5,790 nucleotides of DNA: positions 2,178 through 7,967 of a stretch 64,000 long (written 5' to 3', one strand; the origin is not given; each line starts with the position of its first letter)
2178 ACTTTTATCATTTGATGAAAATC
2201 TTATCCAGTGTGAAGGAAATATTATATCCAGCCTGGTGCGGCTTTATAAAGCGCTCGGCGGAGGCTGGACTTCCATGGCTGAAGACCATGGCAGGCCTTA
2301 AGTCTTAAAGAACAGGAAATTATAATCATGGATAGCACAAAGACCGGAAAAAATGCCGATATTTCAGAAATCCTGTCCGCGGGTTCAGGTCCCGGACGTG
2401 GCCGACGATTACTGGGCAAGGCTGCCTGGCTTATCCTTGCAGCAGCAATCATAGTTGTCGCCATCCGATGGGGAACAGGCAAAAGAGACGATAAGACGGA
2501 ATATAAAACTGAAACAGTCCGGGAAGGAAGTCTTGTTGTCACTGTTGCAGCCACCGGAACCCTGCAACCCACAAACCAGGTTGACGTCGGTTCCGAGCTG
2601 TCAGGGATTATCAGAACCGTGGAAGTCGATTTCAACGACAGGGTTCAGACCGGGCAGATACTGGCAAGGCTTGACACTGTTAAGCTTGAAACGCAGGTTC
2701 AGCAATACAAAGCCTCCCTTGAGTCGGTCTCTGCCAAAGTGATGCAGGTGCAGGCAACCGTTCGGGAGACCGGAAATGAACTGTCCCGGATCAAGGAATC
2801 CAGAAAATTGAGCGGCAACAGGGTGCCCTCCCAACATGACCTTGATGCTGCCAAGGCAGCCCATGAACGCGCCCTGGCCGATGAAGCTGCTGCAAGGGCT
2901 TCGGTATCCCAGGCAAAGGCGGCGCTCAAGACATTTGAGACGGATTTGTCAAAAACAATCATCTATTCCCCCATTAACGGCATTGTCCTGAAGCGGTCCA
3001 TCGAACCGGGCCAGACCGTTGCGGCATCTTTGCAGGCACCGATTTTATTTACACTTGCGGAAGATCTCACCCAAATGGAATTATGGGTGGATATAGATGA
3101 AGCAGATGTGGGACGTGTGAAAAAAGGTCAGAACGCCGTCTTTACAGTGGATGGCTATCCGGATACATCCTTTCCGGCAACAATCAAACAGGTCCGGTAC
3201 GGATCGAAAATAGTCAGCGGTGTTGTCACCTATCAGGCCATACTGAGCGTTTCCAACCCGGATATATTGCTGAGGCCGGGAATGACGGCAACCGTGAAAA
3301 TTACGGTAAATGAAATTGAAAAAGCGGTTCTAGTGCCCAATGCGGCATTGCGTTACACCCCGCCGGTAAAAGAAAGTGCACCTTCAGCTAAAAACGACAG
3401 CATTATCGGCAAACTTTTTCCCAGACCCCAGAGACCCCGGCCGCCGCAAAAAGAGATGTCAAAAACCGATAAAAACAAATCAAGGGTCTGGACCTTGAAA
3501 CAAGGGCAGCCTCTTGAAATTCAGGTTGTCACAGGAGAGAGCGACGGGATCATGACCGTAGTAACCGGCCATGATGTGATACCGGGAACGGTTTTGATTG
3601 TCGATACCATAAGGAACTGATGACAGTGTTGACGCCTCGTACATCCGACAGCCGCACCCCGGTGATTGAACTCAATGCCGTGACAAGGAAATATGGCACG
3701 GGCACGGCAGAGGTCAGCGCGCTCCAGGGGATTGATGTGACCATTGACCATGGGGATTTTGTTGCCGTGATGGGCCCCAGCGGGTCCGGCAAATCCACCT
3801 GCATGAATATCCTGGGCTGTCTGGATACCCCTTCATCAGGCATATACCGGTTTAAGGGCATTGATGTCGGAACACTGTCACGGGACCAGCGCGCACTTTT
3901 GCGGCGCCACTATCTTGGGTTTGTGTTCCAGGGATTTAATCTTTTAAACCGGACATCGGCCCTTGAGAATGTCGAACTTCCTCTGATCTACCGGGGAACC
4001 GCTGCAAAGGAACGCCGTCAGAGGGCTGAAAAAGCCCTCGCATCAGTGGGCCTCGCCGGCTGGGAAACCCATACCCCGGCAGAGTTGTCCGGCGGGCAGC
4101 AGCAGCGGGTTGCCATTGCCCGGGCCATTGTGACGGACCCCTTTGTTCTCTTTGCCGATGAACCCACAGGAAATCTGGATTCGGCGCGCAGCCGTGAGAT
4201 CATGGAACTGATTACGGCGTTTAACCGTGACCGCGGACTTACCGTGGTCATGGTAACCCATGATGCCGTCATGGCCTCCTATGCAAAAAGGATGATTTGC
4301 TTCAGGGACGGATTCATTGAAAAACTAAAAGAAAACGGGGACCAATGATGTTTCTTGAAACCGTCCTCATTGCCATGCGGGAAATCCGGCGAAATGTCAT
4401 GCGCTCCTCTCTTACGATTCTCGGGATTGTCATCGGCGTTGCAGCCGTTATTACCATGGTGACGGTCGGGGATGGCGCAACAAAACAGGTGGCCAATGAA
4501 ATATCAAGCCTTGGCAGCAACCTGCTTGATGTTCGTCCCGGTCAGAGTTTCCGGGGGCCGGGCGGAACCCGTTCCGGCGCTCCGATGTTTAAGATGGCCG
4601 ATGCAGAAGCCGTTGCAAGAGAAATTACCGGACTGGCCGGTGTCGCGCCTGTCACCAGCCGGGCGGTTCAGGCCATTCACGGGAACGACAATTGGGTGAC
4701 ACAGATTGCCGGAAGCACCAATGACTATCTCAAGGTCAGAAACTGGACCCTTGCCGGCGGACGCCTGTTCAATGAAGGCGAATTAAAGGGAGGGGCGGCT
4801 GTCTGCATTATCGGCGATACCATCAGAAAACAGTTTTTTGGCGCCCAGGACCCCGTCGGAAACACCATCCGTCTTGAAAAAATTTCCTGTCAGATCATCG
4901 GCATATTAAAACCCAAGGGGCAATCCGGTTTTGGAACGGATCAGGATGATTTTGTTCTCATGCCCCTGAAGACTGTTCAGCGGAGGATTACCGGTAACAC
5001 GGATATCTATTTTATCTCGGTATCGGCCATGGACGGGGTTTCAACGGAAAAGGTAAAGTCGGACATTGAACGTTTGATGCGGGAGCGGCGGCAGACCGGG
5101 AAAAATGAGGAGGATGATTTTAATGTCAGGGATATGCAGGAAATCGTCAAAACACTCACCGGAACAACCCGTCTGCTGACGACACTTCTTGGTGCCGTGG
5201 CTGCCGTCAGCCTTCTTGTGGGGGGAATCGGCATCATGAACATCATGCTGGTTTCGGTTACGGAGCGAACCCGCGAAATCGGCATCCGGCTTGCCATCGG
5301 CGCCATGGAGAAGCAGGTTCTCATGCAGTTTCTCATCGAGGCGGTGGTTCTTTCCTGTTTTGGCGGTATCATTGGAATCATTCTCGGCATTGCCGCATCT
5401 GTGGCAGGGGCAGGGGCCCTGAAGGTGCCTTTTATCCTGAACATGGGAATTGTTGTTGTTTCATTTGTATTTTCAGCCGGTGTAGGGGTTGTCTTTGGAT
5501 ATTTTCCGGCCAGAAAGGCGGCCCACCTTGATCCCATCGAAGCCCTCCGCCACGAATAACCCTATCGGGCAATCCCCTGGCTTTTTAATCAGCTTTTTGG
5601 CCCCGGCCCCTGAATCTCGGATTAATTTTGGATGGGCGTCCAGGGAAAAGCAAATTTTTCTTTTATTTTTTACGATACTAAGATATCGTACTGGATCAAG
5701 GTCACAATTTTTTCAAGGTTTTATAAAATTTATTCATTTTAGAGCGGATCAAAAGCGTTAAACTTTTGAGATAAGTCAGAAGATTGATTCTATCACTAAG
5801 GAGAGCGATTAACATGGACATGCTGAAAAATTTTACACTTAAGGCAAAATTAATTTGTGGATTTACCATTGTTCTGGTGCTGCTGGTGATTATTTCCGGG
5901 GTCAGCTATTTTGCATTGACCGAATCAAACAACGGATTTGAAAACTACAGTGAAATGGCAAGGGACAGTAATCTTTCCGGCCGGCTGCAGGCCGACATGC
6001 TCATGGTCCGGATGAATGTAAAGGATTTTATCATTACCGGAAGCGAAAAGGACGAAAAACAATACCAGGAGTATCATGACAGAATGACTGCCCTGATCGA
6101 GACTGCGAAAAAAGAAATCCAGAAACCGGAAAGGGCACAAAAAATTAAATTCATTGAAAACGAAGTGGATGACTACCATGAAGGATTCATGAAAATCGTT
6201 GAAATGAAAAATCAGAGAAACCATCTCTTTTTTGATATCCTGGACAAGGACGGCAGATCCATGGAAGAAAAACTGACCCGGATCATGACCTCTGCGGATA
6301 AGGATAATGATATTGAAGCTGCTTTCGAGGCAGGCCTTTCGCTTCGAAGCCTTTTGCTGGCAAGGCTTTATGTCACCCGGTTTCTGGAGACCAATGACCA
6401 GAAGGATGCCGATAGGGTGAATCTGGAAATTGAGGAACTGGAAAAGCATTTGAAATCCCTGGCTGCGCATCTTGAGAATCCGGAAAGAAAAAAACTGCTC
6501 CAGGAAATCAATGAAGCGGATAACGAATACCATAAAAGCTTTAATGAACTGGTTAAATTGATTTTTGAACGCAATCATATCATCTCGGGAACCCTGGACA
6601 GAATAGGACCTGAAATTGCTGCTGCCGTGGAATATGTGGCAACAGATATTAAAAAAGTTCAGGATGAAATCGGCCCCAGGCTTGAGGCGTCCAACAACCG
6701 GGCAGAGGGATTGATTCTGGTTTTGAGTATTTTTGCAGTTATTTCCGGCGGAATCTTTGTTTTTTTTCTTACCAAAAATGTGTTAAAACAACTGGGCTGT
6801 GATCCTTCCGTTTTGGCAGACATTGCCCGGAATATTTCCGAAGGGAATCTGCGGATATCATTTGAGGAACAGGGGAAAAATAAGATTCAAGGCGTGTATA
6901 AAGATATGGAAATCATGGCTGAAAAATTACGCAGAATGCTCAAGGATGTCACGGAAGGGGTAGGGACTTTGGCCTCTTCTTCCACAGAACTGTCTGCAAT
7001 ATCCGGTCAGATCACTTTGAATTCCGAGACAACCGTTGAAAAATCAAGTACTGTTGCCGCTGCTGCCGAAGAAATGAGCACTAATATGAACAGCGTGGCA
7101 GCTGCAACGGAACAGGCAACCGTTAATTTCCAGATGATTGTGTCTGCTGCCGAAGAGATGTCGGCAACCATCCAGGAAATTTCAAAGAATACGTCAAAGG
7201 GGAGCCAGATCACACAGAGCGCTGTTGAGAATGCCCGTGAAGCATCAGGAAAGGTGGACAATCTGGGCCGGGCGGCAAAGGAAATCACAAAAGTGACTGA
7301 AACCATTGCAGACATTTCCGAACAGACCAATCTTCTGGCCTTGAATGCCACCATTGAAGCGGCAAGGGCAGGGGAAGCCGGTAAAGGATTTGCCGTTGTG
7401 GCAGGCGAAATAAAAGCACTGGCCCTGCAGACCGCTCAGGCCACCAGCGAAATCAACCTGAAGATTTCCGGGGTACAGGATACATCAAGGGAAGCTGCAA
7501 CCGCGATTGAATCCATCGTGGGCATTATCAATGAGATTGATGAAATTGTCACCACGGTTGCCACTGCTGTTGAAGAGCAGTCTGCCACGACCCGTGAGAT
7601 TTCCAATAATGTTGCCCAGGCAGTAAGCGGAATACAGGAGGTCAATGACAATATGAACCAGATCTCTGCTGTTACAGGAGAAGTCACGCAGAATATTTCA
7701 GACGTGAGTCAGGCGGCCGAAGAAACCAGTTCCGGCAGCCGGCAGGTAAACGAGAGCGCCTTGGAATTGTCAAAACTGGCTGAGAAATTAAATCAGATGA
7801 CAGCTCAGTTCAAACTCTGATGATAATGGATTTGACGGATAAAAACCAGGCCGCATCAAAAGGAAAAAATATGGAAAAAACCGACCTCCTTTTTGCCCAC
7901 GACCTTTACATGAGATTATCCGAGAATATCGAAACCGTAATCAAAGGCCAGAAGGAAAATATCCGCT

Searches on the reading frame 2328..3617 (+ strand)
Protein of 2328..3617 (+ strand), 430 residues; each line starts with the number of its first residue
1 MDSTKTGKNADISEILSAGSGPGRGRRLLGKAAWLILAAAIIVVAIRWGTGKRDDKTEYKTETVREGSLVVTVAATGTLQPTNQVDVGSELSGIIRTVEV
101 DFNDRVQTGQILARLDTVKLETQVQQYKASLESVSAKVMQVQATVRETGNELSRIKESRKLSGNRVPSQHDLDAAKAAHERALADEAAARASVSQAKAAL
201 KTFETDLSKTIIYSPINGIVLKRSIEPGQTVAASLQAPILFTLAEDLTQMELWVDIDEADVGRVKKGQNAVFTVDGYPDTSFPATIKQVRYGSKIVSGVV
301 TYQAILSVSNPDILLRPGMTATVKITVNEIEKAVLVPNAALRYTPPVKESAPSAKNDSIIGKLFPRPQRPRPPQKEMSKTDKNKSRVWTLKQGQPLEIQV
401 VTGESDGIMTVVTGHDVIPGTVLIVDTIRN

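Call 9: search_protein_families(library=pfam, proteins=[window:2328-3617:+], max_evalue=0.001)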
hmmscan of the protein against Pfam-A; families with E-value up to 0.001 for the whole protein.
window:2328-3617:+ (430 aa): 3 families
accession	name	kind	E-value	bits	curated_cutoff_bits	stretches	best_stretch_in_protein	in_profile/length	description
PF16576.10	HlyD_D23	-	3e-19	69.6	30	1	73-321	6-214/214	Barrel-sandwich domain of CusB or HlyD membrane-fusion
PF13437.12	HlyD_3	-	2.5e-12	47.9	22.2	1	212-318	2-106/106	HlyD family secretion protein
PF13533.13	Biotin_lipoyl_2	-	0.00016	21.8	29.8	0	90-116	6-32/32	Biotin-lipoyl like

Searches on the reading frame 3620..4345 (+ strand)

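Call 9: search_protein_families(library=pfam, proteins=[window:3620-4345:+], max_evalue=0.001)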
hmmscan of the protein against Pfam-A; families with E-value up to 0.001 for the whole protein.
window:3620-4345:+ (242 aa): 3 families
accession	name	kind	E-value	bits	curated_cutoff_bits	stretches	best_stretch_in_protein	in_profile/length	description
PF00005.33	ABC_tran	-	4.5e-30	105.5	25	1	35-183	1-136/137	ABC transporter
PF13304.12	AAA_21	-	3.1e-06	27.9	27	0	154-217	236-301/304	AAA domain, putative AbiEii toxin, Type IV TA system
PF02463.25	SMC_N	-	6.4e-05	22.9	40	0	154-226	135-209/220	RecF/RecN/SMC N terminal domain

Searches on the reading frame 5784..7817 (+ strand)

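Call 9: search_protein_families(library=pfam, proteins=[window:5784-7817:+], max_evalue=0.001)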
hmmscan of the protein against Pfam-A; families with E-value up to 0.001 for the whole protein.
window:5784-7817:+ (678 aa): 4 families
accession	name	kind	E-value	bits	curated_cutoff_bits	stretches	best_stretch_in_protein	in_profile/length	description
PF00015.26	MCPsignal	-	3.3e-34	118.6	34.6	1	482-613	16-168/172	Methyl-accepting chemotaxis protein (MCP) signalling domain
PF12729.13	4HB_MCP_1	-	3.4e-07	30.4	27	1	16-168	1-163/181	Four helix bundle sensory module for signal transduction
PF16591.11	HBM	-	2.1e-06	27.8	29.8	1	198-265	32-99/254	Helical bimodular sensor domain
PF02203.21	TarH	-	1.1e-05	25.9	25.2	1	13-116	1-98/177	Tar ligand binding domain homologue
